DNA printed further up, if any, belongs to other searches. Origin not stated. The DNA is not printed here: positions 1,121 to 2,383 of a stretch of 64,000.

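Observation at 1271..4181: Orphan tail-tube trio plus patatin lipase, with no sheath, baseplate or capsid: a candidate undescribed module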

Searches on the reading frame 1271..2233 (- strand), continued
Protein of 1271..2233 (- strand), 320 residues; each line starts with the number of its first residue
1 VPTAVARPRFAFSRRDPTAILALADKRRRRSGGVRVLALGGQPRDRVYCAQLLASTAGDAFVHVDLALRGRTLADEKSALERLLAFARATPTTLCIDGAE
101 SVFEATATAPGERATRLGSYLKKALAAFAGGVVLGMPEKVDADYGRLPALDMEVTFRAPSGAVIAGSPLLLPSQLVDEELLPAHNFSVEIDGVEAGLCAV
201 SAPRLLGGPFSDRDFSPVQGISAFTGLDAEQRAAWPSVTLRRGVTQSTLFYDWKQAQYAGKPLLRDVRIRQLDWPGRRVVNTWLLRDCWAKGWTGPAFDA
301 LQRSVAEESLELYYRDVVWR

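Call 65: find_related_loci(query=A3, collection=viral_contigs, flank=10000)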
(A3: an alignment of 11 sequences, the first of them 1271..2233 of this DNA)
Query A3 (320 aa) in viral_contigs; peptide patterns used: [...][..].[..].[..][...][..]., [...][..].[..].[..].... (x = any residue, [..] = any of these).
137 stretches matched a pattern; 7 encode a relative of the query (tblastn E <= 1e-3); 7 distinct loci.
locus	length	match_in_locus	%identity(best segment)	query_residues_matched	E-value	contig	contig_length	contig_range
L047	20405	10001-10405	23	172-312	2e-7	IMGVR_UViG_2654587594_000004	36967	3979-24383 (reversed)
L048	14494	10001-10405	22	172-312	8e-7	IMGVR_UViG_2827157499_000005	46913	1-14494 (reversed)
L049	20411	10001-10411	21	170-312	1e-6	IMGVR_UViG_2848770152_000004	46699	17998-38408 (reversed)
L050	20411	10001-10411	21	170-312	1e-6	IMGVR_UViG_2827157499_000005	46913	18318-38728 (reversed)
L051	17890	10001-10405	20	172-312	3e-6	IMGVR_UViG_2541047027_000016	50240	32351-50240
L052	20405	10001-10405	26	33-163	6e-5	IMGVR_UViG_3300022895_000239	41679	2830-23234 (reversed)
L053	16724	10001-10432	25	180-318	6e-5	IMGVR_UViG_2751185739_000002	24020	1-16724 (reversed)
